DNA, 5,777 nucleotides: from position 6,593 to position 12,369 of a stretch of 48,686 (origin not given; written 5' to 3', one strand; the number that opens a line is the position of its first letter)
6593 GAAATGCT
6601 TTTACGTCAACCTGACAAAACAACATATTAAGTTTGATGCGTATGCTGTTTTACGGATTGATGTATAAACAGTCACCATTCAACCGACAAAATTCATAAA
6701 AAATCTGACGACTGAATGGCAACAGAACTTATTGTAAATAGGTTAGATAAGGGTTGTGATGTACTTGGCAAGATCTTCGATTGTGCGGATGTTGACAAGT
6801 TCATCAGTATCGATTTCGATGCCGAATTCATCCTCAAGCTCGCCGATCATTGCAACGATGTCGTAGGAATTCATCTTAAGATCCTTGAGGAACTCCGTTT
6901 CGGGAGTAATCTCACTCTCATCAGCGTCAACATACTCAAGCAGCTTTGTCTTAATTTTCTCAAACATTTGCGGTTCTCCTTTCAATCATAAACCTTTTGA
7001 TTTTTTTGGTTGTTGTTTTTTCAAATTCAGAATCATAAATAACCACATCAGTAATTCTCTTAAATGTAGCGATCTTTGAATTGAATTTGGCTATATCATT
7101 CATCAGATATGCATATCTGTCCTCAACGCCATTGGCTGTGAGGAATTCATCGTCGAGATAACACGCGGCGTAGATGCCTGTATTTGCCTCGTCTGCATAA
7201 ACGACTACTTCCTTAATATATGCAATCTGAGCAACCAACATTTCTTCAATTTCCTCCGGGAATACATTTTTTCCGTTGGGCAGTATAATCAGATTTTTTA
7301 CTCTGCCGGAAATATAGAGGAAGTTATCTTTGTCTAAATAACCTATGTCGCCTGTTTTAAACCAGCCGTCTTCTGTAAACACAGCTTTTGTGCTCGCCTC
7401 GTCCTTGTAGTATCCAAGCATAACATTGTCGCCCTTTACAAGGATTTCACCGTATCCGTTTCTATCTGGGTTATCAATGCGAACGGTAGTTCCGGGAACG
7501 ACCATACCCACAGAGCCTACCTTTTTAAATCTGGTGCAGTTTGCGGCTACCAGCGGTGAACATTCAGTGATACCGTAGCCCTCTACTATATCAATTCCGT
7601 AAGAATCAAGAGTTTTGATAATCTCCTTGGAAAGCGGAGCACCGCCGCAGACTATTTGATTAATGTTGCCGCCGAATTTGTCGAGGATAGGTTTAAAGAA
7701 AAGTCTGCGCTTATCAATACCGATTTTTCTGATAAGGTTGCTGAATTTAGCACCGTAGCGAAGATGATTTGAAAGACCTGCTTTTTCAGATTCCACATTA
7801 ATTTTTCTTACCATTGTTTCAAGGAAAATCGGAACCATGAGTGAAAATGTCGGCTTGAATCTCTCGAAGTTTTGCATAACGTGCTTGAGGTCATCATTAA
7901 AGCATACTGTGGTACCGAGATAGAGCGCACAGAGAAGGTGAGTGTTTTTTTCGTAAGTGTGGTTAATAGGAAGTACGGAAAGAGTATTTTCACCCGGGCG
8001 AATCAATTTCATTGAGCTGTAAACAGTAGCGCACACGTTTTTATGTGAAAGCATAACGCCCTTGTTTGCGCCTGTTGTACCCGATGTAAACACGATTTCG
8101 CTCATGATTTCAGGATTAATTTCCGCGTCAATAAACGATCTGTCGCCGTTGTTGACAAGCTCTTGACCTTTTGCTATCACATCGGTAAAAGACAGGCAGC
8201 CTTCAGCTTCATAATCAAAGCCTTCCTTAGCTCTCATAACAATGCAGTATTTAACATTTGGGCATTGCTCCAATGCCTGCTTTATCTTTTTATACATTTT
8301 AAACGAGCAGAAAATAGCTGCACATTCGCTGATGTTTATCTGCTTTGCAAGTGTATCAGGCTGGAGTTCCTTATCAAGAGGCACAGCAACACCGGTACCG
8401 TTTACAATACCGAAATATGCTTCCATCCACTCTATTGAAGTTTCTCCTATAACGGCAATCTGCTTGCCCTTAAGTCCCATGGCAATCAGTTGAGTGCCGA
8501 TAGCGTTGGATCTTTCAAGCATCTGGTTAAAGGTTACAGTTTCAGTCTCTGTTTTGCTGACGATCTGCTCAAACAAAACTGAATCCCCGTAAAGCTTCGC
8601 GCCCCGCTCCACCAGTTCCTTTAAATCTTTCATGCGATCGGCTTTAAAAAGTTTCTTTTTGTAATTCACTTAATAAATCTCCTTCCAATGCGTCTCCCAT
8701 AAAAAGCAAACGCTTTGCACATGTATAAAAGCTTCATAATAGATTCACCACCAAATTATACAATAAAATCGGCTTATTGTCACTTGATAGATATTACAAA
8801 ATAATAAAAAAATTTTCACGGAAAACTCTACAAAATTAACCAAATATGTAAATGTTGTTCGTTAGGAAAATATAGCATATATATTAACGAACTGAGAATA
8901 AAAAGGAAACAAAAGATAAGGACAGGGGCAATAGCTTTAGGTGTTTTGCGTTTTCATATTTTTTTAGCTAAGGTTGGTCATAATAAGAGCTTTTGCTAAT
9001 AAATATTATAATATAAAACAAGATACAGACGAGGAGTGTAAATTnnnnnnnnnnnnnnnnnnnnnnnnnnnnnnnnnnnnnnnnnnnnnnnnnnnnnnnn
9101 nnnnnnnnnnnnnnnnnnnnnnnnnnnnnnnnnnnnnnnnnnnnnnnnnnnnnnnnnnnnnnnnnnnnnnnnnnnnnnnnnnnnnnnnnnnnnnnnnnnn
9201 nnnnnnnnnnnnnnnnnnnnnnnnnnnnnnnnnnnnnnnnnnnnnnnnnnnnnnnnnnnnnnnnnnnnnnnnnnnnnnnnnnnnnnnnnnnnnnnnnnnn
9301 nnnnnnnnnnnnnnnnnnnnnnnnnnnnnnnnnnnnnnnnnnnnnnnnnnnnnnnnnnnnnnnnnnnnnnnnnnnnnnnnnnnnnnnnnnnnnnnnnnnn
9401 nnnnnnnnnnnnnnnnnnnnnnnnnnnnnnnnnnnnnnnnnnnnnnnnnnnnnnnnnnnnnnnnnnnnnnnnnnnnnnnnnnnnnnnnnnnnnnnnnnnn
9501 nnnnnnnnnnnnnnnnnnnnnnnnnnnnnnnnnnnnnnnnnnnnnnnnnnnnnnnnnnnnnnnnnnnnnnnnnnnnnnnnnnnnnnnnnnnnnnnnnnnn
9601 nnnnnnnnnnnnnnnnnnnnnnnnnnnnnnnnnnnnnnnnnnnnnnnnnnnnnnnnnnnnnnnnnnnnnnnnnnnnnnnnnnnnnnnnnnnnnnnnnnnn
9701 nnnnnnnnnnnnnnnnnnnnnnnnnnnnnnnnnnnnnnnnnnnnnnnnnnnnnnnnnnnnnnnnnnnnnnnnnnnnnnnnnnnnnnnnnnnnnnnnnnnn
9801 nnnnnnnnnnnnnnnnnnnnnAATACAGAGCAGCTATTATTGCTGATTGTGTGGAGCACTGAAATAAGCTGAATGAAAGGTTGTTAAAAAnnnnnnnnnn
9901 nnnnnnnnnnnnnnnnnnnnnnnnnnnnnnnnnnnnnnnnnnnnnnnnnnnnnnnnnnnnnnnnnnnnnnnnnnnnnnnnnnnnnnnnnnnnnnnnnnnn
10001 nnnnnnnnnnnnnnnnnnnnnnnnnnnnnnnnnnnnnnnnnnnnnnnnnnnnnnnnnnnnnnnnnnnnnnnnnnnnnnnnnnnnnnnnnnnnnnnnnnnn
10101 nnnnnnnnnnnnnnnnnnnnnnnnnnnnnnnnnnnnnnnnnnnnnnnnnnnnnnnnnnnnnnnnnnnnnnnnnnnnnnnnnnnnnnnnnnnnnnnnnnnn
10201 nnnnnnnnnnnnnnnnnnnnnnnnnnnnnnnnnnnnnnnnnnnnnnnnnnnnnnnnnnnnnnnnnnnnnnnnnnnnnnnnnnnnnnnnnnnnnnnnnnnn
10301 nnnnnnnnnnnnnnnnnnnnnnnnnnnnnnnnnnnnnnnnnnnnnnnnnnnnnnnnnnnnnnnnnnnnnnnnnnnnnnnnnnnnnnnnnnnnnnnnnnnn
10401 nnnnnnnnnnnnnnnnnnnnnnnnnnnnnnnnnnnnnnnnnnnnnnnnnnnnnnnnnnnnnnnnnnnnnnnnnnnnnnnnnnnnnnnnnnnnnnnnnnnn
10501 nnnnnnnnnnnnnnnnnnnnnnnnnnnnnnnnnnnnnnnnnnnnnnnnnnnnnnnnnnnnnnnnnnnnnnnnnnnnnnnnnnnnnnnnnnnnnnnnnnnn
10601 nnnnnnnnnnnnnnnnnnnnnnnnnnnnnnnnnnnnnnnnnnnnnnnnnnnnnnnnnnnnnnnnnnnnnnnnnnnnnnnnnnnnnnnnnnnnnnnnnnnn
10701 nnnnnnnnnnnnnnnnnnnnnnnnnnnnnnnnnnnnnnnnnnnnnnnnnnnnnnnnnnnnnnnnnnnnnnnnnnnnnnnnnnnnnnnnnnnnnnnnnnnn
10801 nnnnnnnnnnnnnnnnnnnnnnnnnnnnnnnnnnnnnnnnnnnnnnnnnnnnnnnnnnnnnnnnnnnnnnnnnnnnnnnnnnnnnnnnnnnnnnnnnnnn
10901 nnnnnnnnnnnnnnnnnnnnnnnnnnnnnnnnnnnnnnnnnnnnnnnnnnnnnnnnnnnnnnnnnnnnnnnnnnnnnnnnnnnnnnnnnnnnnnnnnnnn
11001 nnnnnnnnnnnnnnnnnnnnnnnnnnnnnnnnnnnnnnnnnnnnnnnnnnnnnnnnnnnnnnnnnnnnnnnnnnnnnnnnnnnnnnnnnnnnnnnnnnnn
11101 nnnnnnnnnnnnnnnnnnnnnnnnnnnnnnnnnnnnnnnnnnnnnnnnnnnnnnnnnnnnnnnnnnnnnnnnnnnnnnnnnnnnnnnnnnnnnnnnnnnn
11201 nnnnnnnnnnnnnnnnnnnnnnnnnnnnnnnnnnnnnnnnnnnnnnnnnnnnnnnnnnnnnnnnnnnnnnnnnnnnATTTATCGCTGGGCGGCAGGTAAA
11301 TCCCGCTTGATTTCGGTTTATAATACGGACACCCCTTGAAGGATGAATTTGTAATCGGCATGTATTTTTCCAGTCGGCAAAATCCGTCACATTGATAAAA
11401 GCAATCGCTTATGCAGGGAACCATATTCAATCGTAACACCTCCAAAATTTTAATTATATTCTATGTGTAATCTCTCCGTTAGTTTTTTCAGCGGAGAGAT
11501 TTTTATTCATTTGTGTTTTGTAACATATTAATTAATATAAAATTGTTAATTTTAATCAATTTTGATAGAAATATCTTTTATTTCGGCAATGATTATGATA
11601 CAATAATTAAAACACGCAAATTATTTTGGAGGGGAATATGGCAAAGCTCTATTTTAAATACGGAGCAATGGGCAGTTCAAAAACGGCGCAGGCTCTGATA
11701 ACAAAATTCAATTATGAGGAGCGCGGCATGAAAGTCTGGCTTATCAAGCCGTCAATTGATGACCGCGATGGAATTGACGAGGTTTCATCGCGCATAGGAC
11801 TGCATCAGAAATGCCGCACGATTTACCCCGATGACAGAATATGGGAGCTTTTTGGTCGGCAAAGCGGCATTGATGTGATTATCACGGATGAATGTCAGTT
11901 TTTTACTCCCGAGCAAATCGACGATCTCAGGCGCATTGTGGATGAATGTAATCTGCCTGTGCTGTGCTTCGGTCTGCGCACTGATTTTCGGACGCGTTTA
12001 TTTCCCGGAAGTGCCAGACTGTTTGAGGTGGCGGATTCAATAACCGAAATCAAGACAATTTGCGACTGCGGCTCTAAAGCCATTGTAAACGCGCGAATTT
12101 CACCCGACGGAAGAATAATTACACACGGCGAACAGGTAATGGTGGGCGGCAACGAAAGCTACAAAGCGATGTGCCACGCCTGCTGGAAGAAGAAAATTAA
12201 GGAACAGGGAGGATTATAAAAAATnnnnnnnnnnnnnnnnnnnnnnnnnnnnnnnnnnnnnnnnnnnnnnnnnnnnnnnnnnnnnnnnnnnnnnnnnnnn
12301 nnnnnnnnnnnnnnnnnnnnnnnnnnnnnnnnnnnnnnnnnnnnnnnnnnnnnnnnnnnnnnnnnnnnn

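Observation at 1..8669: Candidate non-NRPS, carrier-protein-dependent acyl-transfer and export locus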

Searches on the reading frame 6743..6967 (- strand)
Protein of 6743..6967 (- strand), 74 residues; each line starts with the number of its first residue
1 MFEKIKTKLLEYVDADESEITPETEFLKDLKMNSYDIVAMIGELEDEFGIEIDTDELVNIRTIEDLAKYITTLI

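Call 9: search_protein_families(library=pfam, proteins=[window:6743-6967:-], max_evalue=0.01)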
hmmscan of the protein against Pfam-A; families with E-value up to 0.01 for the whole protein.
window:6743-6967:- (74 aa): 1 family
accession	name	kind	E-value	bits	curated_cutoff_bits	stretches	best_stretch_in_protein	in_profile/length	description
PF00550.31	PP-binding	-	2e-13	50.8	20.8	1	3-70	1-67/67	Phosphopantetheine attachment site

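Call 10: search_protein_families(library=ncbifam, proteins=[window:6743-6967:-], max_evalue=0.01)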
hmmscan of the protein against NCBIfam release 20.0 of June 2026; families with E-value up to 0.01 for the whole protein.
window:6743-6967:- (74 aa): 15 families
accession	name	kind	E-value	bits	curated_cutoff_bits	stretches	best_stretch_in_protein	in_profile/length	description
NF002150.0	PRK00982.1-4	subfamily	4.2e-17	62.1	66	1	1-71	6-76/80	acyl carrier protein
NF002148.0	PRK00982.1-2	subfamily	3.8e-16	58.7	71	1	1-71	5-75/79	acyl carrier protein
TIGR00517.1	acyl_carrier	equivalog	1e-14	54.2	70.45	1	2-71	5-74/77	acyl carrier protein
NF002151.0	PRK00982.1-5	equivalog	4.7e-13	49.1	92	1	2-71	5-74/78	acyl carrier protein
NF003757.0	PRK05350.1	equivalog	5.1e-11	42.6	65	1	1-73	7-79/83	acyl carrier protein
NF002147.0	PRK00982.1-1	equivalog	6.7e-11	41.9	84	1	12-72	19-79/83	acyl carrier protein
NF040636.1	AcpM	exception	1.3e-10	41.1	146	1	13-73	18-78/93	meromycolate extension acyl carrier protein AcpM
NF002149.0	PRK00982.1-3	equivalog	1.4e-10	41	106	1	3-71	6-74/78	acyl carrier protein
NF006031.0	PRK08172.1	equivalog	8.4e-09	36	76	1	9-69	13-73/82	acyl carrier protein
NF009104.0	PRK12449.1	equivalog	2.4e-08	33.8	70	1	2-71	7-76/80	acyl carrier protein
NF005079.0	PRK06508.1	equivalog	5e-06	26.8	83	1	2-56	5-59/93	acyl carrier protein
NF058660.1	cispen_ACP_AmcB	equivalog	3.3e-05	24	80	1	12-73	15-78/80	cispentacin biosynthesis acyl carrier protein AmcB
NF040607.1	mycolic_Pks13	equivalog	0.00044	17.8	2100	1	12-70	17-74/1680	polyketide synthase Pks13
NF004533.0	PRK05883.1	equivalog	0.00048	19.9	72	1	11-70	34-93/100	acyl carrier protein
TIGR04069.1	ocin_ACP_rel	hypoth_equivalog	0.0025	18.2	70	1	21-65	26-72/77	peptide maturation system acyl carrier-related protein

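Call 61: search_solved_structures(query=window:6743-6967:-, max_evalue=0.001)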
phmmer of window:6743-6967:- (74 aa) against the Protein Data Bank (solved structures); distinct sequences matched with E-value up to 0.001: 99 (the best 60 are shown).
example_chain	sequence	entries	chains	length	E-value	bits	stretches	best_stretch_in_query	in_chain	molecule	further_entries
8jfg_G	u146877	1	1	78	6.3e-13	51.5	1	1-71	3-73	Acyl carrier protein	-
8jfn_B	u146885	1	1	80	6.9e-13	51.4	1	1-71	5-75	Acyl carrier protein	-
8jfh_E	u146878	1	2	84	8.1e-13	51.2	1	1-71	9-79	Acyl carrier protein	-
4zjb_G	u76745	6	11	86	8.8e-13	51.1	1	1-71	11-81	Acyl carrier protein | Acyl carrier protein,Acyl carrier protein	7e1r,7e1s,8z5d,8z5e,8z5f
5h9g_A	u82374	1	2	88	9.5e-13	51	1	1-71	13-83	Acyl carrier protein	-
8jfi_G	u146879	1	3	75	1.4e-12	50.4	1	2-71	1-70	Acyl carrier protein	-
5h9h_A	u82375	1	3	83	3.4e-12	49.2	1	1-71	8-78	Acyl carrier protein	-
1x3o_A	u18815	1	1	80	8e-12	48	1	1-71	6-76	acyl carrier protein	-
6ihc_G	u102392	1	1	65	5e-11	45.5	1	8-69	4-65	holo-form acyl carrier protein (holo-ACP)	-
6lvt_A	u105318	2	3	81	8.7e-11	44.8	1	1-71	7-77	Acyl carrier protein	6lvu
2ehs_A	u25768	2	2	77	1.7e-10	43.8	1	3-71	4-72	Acyl carrier protein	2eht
4dxe_H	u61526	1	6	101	5.5e-10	42.2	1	2-73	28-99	Acyl carrier protein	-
2qnw_A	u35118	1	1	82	7.9e-10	41.8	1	2-71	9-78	Acyl carrier protein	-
2lol_A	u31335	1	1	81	1.1e-09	41.2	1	4-71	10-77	Acyl carrier protein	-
2m5r_A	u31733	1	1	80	1.5e-09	40.9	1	12-71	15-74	Acyl carrier protein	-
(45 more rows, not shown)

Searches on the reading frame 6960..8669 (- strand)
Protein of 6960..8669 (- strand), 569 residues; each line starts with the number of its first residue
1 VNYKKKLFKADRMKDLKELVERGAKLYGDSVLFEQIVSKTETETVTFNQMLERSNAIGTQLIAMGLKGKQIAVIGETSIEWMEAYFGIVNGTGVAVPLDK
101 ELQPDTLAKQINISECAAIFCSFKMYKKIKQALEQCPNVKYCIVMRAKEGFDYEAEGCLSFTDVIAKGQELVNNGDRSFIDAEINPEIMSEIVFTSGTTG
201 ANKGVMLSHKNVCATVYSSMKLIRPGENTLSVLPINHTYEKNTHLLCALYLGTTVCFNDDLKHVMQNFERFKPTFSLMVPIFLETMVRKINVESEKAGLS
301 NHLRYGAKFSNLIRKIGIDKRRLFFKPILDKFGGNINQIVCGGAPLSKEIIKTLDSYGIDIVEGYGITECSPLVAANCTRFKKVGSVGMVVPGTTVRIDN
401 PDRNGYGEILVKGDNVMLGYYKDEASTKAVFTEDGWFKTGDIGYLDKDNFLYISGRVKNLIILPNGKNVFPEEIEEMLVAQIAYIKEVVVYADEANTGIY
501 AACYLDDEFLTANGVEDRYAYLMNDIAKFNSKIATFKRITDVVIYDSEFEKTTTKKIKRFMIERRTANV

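Call 9: search_protein_families(library=pfam, proteins=[window:6960-8669:-], max_evalue=0.01)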
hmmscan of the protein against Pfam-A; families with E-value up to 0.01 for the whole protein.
window:6960-8669:- (569 aa): 3 families
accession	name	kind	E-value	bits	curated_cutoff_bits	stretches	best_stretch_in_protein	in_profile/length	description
PF00501.34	AMP-binding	-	1.2e-64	219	29.9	1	28-421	9-384/384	AMP-binding enzyme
PF23562.2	AMP-binding_C_3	-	0.00023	21.9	20.8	1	459-563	2-109/124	AMP-binding enzyme C-terminal domain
PF23176.1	bHLH_LHW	-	0.0014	19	28.5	0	10-33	12-35/63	Transcription factor LHW bHLH domain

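Call 10: search_protein_families(library=ncbifam, proteins=[window:6960-8669:-], max_evalue=0.01)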
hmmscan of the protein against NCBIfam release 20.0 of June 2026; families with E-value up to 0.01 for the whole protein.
window:6960-8669:- (569 aa): 100 families (the best 25 are shown)
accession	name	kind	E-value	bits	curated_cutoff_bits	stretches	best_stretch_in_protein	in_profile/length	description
NF004837.0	PRK06187.1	subfamily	1.3e-73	248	476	2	336-566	288-522/531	long-chain-fatty-acid--CoA ligase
TIGR01923.1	menE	equivalog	8.4e-60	202.9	330.15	2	335-533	225-421/442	o-succinylbenzoate--CoA ligase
NF004114.0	PRK05605.1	equivalog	1.2e-49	169.2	766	2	336-494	340-504/575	long-chain-fatty-acid--CoA ligase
NF005702.0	PRK07514.1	subfamily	2.7e-49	167.9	558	2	334-498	270-440/506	malonyl-CoA synthase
NF005801.1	PRK07656.1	equivalog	7e-49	166.8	657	2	340-486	285-431/500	FadD3 family acyl-CoA ligase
NF002966.0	PRK03640.1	equivalog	7e-49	166.7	556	2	333-563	253-477/483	o-succinylbenzoate--CoA ligase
NF005714.0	PRK07529.1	subfamily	1.1e-47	162.7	632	2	336-481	340-498/640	acyl-CoA synthetase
NF006523.0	PRK08974.1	equivalog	1.4e-47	162.1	884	2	338-559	329-546/561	long-chain-fatty-acid--CoA ligase FadD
NF038343.1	ligase_FadD11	exception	1e-43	149.6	950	1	21-495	8-483/585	fatty acid--CoA ligase FadD11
NF006181.0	PRK08314.1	subfamily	1.3e-43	149.1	705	2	336-499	321-493/563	long-chain-fatty-acid--CoA ligase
NF006182.0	PRK08316.1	subfamily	2e-43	148.7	663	2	16-307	13-295/523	fatty acyl-CoA synthetase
NF006386.0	PRK08633.1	equivalog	1.7e-42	145.3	1221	2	336-457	900-1041/1147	acyl-[ACP]--phospholipid O-acyltransferase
NF052269.1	Staph_lig_FadD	equivalog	2.1e-42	145.1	650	2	335-530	266-465/499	long-chain-fatty-acid--CoA ligase FadD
NF005307.0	PRK06839.1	equivalog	3.8e-41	141.3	748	2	339-494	269-429/496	o-succinylbenzoate--CoA ligase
NF009233.0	PRK12583.1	subfamily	8.4e-41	140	832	2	342-563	325-547/558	fatty acid CoA ligase family protein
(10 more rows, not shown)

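Call 60: search_solved_structures(query=window:6960-8669:-, max_evalue=1e-20)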
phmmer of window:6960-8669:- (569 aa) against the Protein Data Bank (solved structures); distinct sequences matched with E-value up to 1e-20: 43.
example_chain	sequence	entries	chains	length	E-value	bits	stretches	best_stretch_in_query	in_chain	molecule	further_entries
6k4c_A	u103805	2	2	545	4.4e-40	141.2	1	326-553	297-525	Ancestral luciferase AncLamp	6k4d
3a9u_A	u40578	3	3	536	6.9e-36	127.3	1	326-505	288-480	4-coumarate--CoA ligase | 4-coumarate:CoA ligase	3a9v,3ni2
5bsm_A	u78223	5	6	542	2.3e-34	122.3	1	327-498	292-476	4-coumarate--CoA ligase 2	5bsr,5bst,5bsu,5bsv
5bsw_A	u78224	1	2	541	3.9e-34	121.6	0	327-498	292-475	4-coumarate--CoA ligase 2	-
3tsy_A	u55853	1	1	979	6.5e-34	120.8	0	335-567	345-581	Fusion Protein 4-coumarate--CoA ligase 1, Resveratrol synthase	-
6abh_A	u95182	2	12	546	7.7e-34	120.6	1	326-523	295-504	Red-bioluminescence eliciting luciferase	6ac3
3qya_A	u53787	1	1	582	9.2e-34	120.3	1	327-484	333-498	Luciferase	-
5u95_A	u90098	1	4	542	1.5e-33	119.6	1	327-498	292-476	4-coumarate--CoA ligase 2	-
4gxq_A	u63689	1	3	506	2.2e-33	119.1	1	322-530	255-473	Malonyl CoA synthetase, Benzoate-CoA ligase Chimeric protein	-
4m46_A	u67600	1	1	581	5.9e-33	117.7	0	327-481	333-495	Luciferase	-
5kyv_A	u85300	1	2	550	7e-33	117.4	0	327-481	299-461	Luciferin 4-monooxygenase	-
6q2m_A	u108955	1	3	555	1.6e-32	116.2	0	327-481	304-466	Luciferin 4-monooxygenase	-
4gxr_A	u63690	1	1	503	3.8e-32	115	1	322-511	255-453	Malonyl CoA synthetase, Benzoate-CoA ligase Chimeric protein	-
4fuq_A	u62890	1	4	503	4.4e-32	114.8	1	322-513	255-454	Malonyl CoA synthetase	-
5kyt_A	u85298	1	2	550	5.2e-32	114.5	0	327-481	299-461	Luciferin 4-monooxygenase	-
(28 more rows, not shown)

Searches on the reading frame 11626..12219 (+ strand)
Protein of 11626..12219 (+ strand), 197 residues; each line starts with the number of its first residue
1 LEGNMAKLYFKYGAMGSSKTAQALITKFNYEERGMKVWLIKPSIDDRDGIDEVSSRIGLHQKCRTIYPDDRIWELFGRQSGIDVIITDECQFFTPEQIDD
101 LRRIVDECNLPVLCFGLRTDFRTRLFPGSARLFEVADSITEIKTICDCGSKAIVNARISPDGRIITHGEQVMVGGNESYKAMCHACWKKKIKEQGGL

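Call 35: search_protein_families(library=pfam, proteins=[window:11626-12219:+], max_evalue=0.00001)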
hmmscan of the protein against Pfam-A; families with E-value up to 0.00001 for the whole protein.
window:11626-12219:+ (197 aa): 1 family
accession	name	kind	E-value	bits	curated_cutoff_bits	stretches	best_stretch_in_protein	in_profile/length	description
PF00265.24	TK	-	2.1e-41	142.2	20.6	1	7-187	2-176/176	Thymidine kinase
